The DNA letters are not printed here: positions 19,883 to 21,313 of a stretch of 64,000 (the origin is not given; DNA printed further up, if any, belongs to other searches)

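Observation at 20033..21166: Prokaryotic ionotropic-glutamate-receptor-like channel (GluR0 topology) with a eukaryote-like pore/M3 signature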

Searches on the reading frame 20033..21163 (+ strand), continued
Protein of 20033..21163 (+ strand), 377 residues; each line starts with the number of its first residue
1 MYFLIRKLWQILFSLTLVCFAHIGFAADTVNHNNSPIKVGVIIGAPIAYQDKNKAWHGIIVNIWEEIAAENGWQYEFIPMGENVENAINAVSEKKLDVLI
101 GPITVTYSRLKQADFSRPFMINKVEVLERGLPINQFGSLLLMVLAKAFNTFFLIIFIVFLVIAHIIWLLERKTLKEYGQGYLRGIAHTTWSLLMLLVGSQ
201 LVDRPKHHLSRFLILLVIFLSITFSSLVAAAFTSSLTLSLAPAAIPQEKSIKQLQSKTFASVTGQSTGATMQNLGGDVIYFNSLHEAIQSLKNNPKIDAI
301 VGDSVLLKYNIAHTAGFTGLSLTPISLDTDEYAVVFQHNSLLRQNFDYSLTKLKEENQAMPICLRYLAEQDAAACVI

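Call 27: find_encoding_contigs(protein=P0006, flank=8000, max_places=2)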
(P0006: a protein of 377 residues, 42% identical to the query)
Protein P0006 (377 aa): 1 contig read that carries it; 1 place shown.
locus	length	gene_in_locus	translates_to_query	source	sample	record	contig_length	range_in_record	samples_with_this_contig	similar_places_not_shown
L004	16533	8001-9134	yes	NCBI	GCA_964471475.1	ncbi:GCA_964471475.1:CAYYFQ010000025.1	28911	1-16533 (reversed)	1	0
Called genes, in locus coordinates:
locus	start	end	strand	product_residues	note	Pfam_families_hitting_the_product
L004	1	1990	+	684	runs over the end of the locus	PF03483:B3_4, PF03484:B5, PF17759:tRNA_synthFbeta, PF03147:FDX-ACB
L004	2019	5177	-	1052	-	-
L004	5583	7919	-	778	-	PF13491:FtsK_4TM, PF17854:FtsK_alpha, PF01580:FtsK_SpoIIIE, PF09397:FtsK_gamma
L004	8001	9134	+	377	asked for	PF00497:SBP_bac_3, PF10613:Lig_chan-Glu_bd (weak)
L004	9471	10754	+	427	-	PF00083:Sugar_tr (faint), PF03137:OATP (faint), PF07690:MFS_1, PF06779:MFS_4 (faint), PF13347:MFS_2 (weak), PF07690:MFS_1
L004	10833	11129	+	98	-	PF00166:Cpn10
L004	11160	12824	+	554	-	PF00118:Cpn60_TCP1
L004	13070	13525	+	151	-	PF03703:bPH_2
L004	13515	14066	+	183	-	PF04390:LptE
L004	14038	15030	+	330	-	PF06144:DNA_pol3_delta (faint), PF14840:DNA_pol3_delt_C (weak)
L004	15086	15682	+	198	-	PF01914:MarC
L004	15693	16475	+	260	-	PF00378:ECH_1, PF16113:ECH_2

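Call 32: predict_structure(alignment_id=A2)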
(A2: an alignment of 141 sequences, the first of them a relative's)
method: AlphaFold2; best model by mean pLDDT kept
length: 377 residues; sequences in the alignment: 141
mean_pLDDT: 91.7   pTM: 0.81
mean pLDDT of the five models: 91.7, 91.7, 91.1, 91.1, 90.4
residues with pLDDT >= 90: 289; 70-90: 65; 50-70: 23; < 50: 0
segments of 3 or more residues with pLDDT < 50: none
pLDDT, mean of each block of 10 residues (from residue 1): 83 90 67 85 98 98 98 98 98 98 98 98 95 72 84 93 96 90 95 91 90 95 91 84 59 92 95 95 97 97 97 93 92 98 98 97 97 94
secondary structure, 60 per line:
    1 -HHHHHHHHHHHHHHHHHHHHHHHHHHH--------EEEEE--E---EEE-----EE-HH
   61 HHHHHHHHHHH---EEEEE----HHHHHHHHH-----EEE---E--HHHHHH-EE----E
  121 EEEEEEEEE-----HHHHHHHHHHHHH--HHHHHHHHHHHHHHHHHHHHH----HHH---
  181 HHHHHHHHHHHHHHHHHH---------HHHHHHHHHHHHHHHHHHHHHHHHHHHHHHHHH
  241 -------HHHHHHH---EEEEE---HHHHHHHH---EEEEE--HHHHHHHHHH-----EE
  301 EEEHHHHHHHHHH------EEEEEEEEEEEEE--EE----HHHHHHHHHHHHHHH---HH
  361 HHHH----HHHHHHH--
elements in order: H2-28 E37-41 E48-50 H59-71 E75-79 H84-92 E98-100 H107-112 E120-129 H135-147 H150-170 H181-198 H208-240 H248-254 E258-262 H266-273 E277-281 H284-293 E299-303 H304-313 E320-332 H341-355 H359-364 H369-375
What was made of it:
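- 20033..20110 (+): Signal peptide, residues 1-26, with a predicted cleavage G-F-A|A-D. This would put S1 in the periplasm. Modelled as a helix at residues 2-28 (call 32).
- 20132..20428 (+): S1 segment of the ligand-binding domain (residues 34-132), with P102, T104 and R109 in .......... Block pLDDT is about 98 over residues 41-120, falling towards both ends (call 32).
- On Prokaryotic iGluR (GluR0-type) family: The AlphaFold2 model has S1 at 37-129 and S2 at 248-375 (call 32).
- On ABC-transporter substrate-binding protein: A membrane module lies inside the domain (call 32).
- Structure: the AlphaFold2 model has pLDDT 91.7 and pTM 0.81, with pre-M1, M1, pore helix, M3 and no M4 (call 32).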

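Call 34: fold_search(model_id=the predicted structure, library=pdb)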
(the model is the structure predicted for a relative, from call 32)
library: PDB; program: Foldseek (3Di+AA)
matches with E <= 10: 1906; with E <= 0.001: 1445
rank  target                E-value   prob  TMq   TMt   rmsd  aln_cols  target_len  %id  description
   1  8p3x_D                3.0e-19  1.00  0.60  0.58   6.9       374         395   16  Homomeric GluA2 flip R/G-edited Q/R-edited F231A mutant in tandem with TARP gamma-2, desensitized conformation 1 (released 2023-08-30)
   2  8piv_B                3.6e-19  1.00  0.49  0.47  11.3       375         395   17  Homomeric GluA2 flip R/G-unedited Q/R-edited F231A mutant in tandem with TARP gamma-2, desensitized conformation 1 (released 2023-08-30)
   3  8p3v_B                3.8e-19  1.00  0.50  0.49  11.2       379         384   17  Homomeric GluA1 in tandem with TARP gamma-3, desensitized conformation 3 (released 2023-08-30)
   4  8ayl_B                8.2e-19  1.00  0.57  0.53   7.1       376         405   16  Resting state GluA1/A2 AMPA receptor in complex with TARP gamma 8 and ligand JNJ-61432059 (released 2023-04-19)
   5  8p3t_B                8.2e-19  1.00  0.50  0.49  11.5       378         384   17  Homomeric GluA1 in tandem with TARP gamma-3, desensitized conformation 1 (released 2023-08-30)
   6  8p3x_C                1.2e-18  1.00  0.50  0.48   9.3       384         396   17  Homomeric GluA2 flip R/G-edited Q/R-edited F231A mutant in tandem with TARP gamma-2, desensitized conformation 1 (released 2023-08-30)
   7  8p3z_B                1.3e-18  1.00  0.52  0.51   7.5       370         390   17  Homomeric GluA2 flip R/G-edited Q/R-edited F231A mutant in tandem with TARP gamma-2, desensitized conformation 2 (released 2023-08-30)
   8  8p3z_C                1.3e-18  1.00  0.50  0.48   8.9       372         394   17  Homomeric GluA2 flip R/G-edited Q/R-edited F231A mutant in tandem with TARP gamma-2, desensitized conformation 2 (released 2023-08-30)
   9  8c1r_A                1.3e-18  1.00  0.48  0.45   8.3       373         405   17  Resting state homomeric GluA2 F231A mutant AMPA receptor in complex with TARP gamma-2 (released 2023-08-30)
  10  8p3y_A                1.4e-18  1.00  0.55  0.54   7.0       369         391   17  Homomeric GluA2 flip R/G-edited Q/R-edited F231A mutant in tandem with TARP gamma-2, desensitized conformation 3 (released 2023-08-30)
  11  8p3z_D                1.6e-18  1.00  0.60  0.58   7.9       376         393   17  Homomeric GluA2 flip R/G-edited Q/R-edited F231A mutant in tandem with TARP gamma-2, desensitized conformation 2 (released 2023-08-30)
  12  6dlz_A                1.6e-18  1.00  0.53  0.24   8.0       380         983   16  Open state GluA2 in complex with STZ after micelle signal subtraction (released 2018-08-22)
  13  9rn4_A                1.7e-18  1.00  0.50  0.47  10.3       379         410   18  GluA4 in complex with TARP-2, desensitized state, structure of TMD/LBD domains (released 2025-09-24)
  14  6dlz_C                1.9e-18  1.00  0.53  0.24   8.0       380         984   16  Open state GluA2 in complex with STZ after micelle signal subtraction (released 2018-08-22)
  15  7ryz_A                1.9e-18  1.00  0.51  0.33   9.2       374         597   16  Structure of the complex of LBD-TMD part of AMPA receptor GluA2 with auxiliary subunit GSG1L bound to agonist quisqual (released 2021-10-27)
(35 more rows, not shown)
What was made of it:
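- On Prokaryotic iGluR (GluR0-type) family: Foldseek aligns about 374 columns to LBD-TMD chains (call 34).
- Closest known: Eukaryotic iGluRs. Same: Foldseek gives E 3e-19 over about 374 columns to GluA1-4 LBD-TMD chains (call 34).
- Closest known: Eukaryotic iGluRs. Different: Identity is 16-18% in the structural alignments (call 34).
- The top 50 Foldseek hits are LBD-TMD chains of AMPA, kainate and NMDA receptors (best E 3e-19, about 374 aligned columns; call 34).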

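Call 37: find_related_loci(query=A3, collection=genome_contigs, flank=8000)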
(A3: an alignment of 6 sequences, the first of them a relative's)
Query A3 (377 aa) in genome_contigs; peptide patterns used: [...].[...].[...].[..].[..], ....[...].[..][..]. (x = any residue, [..] = any of these).
58 stretches matched a pattern; 1 encode a relative of the query (tblastn E <= 1e-3); 1 distinct loci.
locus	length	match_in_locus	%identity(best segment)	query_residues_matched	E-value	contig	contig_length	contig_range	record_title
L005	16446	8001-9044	42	34-377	1e-82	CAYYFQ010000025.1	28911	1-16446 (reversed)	MAG TPA_asm: uncultured Gammaproteobacteria bacterium isolate SRP342105_co2_400 genome assembly, contig: NODE_1621_lengt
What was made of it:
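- Tried and rejected: With the 6-sequence clade alignment it found only one GTDB species genome, the one already known from P0006 (call 37).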

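Call 45: search_protein_families(library=pfam, alignment_id=A5, max_evalue=0.001)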
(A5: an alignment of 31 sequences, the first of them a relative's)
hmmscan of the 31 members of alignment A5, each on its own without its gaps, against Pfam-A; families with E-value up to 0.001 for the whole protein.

A. member 1, P0022 (372 aa): 5 families
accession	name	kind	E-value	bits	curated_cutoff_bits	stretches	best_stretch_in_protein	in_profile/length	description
PF00497.25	SBP_bac_3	-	1.2e-29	103.1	26.4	1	48-371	5-131/132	Bacterial extracellular solute-binding proteins, family 3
PF00060.32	Lig_chan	-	2.8e-15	56.8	30.8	1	155-263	5-113/146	Ligand-gated ion channel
PF07885.22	Ion_trans_2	-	3.7e-15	56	22.5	1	164-242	5-75/79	Ion channel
PF10613.14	Lig_chan-Glu_bd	-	1.6e-13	51.2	30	1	57-135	15-112/115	Ligated ion channel L-glutamate- and glycine-binding site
PF00520.37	Ion_trans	-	3.7e-08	33.3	25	1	154-243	129-232/241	Ion transport protein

B. families by the number of members that match (of 31 scanned): 8 families
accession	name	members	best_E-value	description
PF00497.25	SBP_bac_3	31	3.9e-31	Bacterial extracellular solute-binding proteins, family 3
PF00060.32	Lig_chan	31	2.4e-18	Ligand-gated ion channel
PF07885.22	Ion_trans_2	31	1.8e-16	Ion channel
PF10613.14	Lig_chan-Glu_bd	31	1.6e-13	Ligated ion channel L-glutamate- and glycine-binding site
PF00520.37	Ion_trans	31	9.6e-11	Ion transport protein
PF12974.12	Phosphonate-bd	2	8.7e-09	ABC transporter, phosphonate, periplasmic substrate-binding protein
PF04069.17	OpuAC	1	5.9e-06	Substrate binding domain of ABC-type glycine betaine transport system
PF13531.11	SBP_bac_11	1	0.00049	Bacterial extracellular solute-binding protein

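Call 46: search_protein_families(library=pfam, alignment_id=A6, max_evalue=0.001)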
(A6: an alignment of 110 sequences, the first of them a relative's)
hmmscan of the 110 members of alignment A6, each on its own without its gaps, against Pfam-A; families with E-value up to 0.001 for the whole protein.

A. member 1, P0001 (377 aa): 3 families
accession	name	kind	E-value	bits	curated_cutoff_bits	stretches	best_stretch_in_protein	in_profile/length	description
PF00497.25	SBP_bac_3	-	1.7e-16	60.6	26.4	1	37-359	1-122/132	Bacterial extracellular solute-binding proteins, family 3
PF10613.14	Lig_chan-Glu_bd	-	1.1e-06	29.1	30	1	51-128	23-111/115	Ligated ion channel L-glutamate- and glycine-binding site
PF00060.32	Lig_chan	-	4.7e-06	26.9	30.8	1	153-258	6-113/146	Ligand-gated ion channel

B. families by the number of members that match (of 110 scanned): 8 families
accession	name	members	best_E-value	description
PF00497.25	SBP_bac_3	110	1.5e-31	Bacterial extracellular solute-binding proteins, family 3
PF00060.32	Lig_chan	98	2.4e-19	Ligand-gated ion channel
PF10613.14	Lig_chan-Glu_bd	97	2.6e-15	Ligated ion channel L-glutamate- and glycine-binding site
PF07885.22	Ion_trans_2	20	2.6e-15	Ion channel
PF00520.37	Ion_trans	12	2.5e-08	Ion transport protein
PF12974.12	Phosphonate-bd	11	1.8e-07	ABC transporter, phosphonate, periplasmic substrate-binding protein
PF09084.16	NMT1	3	7.2e-05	NMT1/THI5 like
PF04069.17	OpuAC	1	0.00062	Substrate binding domain of ABC-type glycine betaine transport system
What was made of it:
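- On Prokaryotic iGluR (GluR0-type) family: In total 98 of the 110 non-K+ relatives and all 31 K+-type relatives match Lig_chan at E<=0.001 (calls 45, 46).
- The Lig_chan score is lower than that of the K+-type bacterial relative P0022 (calls 45, 46).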

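Call 57: list_cluster_members(proteins=[P0009, P0011, P0025, P0014, P0026, P0036, P0027, P0023, P0031, P0006])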
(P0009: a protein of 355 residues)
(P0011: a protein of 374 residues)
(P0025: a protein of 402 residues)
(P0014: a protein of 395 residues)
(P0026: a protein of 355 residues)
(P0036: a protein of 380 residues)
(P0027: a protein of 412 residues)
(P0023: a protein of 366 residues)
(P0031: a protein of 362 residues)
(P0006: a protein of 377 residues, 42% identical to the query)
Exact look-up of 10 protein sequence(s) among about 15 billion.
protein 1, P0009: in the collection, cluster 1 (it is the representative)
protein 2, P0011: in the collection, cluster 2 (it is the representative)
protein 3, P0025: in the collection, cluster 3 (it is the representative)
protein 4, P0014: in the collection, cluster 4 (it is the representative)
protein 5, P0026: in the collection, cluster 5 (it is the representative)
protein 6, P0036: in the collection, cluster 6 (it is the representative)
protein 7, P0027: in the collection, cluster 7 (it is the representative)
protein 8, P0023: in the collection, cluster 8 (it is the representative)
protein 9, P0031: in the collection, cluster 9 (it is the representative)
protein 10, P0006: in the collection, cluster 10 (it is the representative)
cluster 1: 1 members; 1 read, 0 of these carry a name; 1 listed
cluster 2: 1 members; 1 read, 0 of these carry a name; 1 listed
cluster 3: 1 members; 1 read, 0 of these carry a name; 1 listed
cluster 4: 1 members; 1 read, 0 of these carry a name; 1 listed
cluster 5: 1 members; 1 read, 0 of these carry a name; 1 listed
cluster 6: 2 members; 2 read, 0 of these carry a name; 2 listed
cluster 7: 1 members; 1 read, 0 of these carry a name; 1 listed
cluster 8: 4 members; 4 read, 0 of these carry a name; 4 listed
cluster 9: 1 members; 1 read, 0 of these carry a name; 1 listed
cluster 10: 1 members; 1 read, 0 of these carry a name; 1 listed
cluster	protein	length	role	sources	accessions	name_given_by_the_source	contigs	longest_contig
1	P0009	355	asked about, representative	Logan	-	-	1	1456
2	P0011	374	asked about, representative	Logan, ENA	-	-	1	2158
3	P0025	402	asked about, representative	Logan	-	-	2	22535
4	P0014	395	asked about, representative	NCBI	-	-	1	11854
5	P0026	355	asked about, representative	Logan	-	-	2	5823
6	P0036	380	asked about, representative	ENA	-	-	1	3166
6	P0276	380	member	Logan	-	-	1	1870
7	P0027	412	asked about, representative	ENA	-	-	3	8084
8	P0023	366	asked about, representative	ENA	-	-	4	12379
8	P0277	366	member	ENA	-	-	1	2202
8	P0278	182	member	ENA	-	-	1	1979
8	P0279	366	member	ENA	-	-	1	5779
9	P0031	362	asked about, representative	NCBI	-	-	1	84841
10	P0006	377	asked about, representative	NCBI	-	-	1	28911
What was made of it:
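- Tried and rejected: All are unnamed: seven from Logan or ENA assemblies, and three (P0014, P0031, P0006) from NCBI records that carry no name (call 57).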

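Call 67: search_protein_families(library=pfam, proteins=[P0032, P0037, P0093, P0048, P0008], max_evalue=0.001)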
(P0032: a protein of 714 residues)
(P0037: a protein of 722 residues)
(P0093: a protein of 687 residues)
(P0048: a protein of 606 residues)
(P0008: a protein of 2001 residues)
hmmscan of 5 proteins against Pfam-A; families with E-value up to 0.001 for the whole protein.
P0032 (714 aa): 7 families
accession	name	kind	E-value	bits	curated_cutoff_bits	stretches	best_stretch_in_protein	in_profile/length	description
PF04069.17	OpuAC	-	4.2e-53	181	21.2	1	39-331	3-256/257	Substrate binding domain of ABC-type glycine betaine transport system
PF00497.25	SBP_bac_3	-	1.4e-26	93.3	26.4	1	384-710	4-131/132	Bacterial extracellular solute-binding proteins, family 3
PF07885.22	Ion_trans_2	-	4.1e-15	55.8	22.5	1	506-583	7-77/79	Ion channel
PF00060.32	Lig_chan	-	2.3e-13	50.6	30.8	1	501-602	8-113/146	Ligand-gated ion channel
PF10613.14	Lig_chan-Glu_bd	-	1.2e-12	48.4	30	1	380-472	2-113/115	Ligated ion channel L-glutamate- and glycine-binding site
PF00520.37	Ion_trans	-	7e-11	42.2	25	1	492-585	127-235/241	Ion transport protein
PF12974.12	Phosphonate-bd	-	3.4e-05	23.8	27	0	579-668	85-187/242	ABC transporter, phosphonate, periplasmic substrate-binding protein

P0037 (722 aa): 6 families
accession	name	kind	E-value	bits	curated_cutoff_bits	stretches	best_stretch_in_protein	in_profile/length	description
PF04069.17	OpuAC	-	4e-53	181.1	21.2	1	50-343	2-256/257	Substrate binding domain of ABC-type glycine betaine transport system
PF00497.25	SBP_bac_3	-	1.9e-30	105.8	26.4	1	390-720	1-132/132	Bacterial extracellular solute-binding proteins, family 3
PF10613.14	Lig_chan-Glu_bd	-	1.4e-15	57.8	30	1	388-481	1-113/115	Ligated ion channel L-glutamate- and glycine-binding site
PF07885.22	Ion_trans_2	-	1.7e-14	53.9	22.5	1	510-592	2-77/79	Ion channel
PF00060.32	Lig_chan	-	5.1e-13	49.5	30.8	1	510-625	8-114/146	Ligand-gated ion channel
PF00520.37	Ion_trans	-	1.4e-11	44.6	25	1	500-595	127-236/241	Ion transport protein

P0093 (687 aa): 6 families
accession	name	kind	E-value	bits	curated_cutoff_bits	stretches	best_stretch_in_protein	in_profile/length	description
PF04069.17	OpuAC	-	7.7e-43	147.4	21.2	1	31-322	2-255/257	Substrate binding domain of ABC-type glycine betaine transport system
PF00497.25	SBP_bac_3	-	1.6e-30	106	26.4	1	362-686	2-131/132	Bacterial extracellular solute-binding proteins, family 3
PF00060.32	Lig_chan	-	2.3e-13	50.6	30.8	1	477-585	8-114/146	Ligand-gated ion channel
PF07885.22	Ion_trans_2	-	3.9e-12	46.3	22.5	1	488-559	13-77/79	Ion channel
PF00520.37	Ion_trans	-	3.7e-11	43.1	25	1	466-560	125-234/241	Ion transport protein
PF10613.14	Lig_chan-Glu_bd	-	4.6e-11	43.3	30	1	360-453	2-114/115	Ligated ion channel L-glutamate- and glycine-binding site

P0048 (606 aa): 6 families
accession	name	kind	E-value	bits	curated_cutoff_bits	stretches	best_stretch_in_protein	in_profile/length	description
PF00497.25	SBP_bac_3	-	2e-32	112.2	26.4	1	275-603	2-131/132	Bacterial extracellular solute-binding proteins, family 3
PF10613.14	Lig_chan-Glu_bd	-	3.4e-16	59.8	30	1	274-365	3-113/115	Ligated ion channel L-glutamate- and glycine-binding site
PF07885.22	Ion_trans_2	-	1.7e-15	57.1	22.5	1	394-476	2-77/79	Ion channel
PF00060.32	Lig_chan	-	1.1e-14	54.9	30.8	1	394-495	8-113/146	Ligand-gated ion channel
PF04069.17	OpuAC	-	2.1e-13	50.9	21.2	2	153-211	199-256/257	Substrate binding domain of ABC-type glycine betaine transport system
PF00520.37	Ion_trans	-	8.7e-10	38.6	25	1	397-477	138-234/241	Ion transport protein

P0008 (2001 aa): 3 families
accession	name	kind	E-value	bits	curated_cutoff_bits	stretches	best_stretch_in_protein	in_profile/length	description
PF00497.25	SBP_bac_3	-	8.4e-228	744.3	26.4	9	1723-1942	2-131/132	Bacterial extracellular solute-binding proteins, family 3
PF10613.14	Lig_chan-Glu_bd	-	4.4e-29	101.3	30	0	1253-1325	42-113/115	Ligated ion channel L-glutamate- and glycine-binding site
PF23198.2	PDE8A_N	-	0.00013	22.4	29.6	0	1129-1218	37-126/147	PDE8A-like, N-terminal domain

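Call 71: find_homologous_proteins(query=A7, max_evalue=1e-20)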
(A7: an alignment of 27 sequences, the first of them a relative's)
Query A7 (27 sequences) (377 aa, profile of the alignment): 6 proteins with E <= 1e-20 among 8000 candidates.
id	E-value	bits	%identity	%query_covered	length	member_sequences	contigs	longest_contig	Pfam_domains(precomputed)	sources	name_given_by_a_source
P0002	1.4e-135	470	88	100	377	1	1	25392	PF00497.26,PF00060.33,PF10613.15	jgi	jgi:polar amino acid transport system substrate-binding protein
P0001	7.5e-135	468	100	100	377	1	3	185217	PF00497.26,PF00060.33,PF10613.15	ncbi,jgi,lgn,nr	ncbi:MAG: hypothetical protein K0S08_1448 [Gammaproteobacteria bacterium]|jgi:ABC-type amino acid tr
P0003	6.0e-133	461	67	100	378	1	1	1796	PF00497.26,PF00060.33,PF10613.15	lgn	-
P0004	3.6e-130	452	62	95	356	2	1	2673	PF00497.26,PF00060.33,PF10613.15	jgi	jgi:ABC-type amino acid transport substrate-binding protein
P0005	8.7e-125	435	48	99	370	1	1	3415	PF00497.26,PF10613.15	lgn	-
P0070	5.5e-122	425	27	96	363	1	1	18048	PF00497.26,PF00060.33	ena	-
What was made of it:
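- Tried and rejected: A third word-seeded protein search, with a 27-sequence subgroup profile, returned only known members, so no named organisms were gained (call 71).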
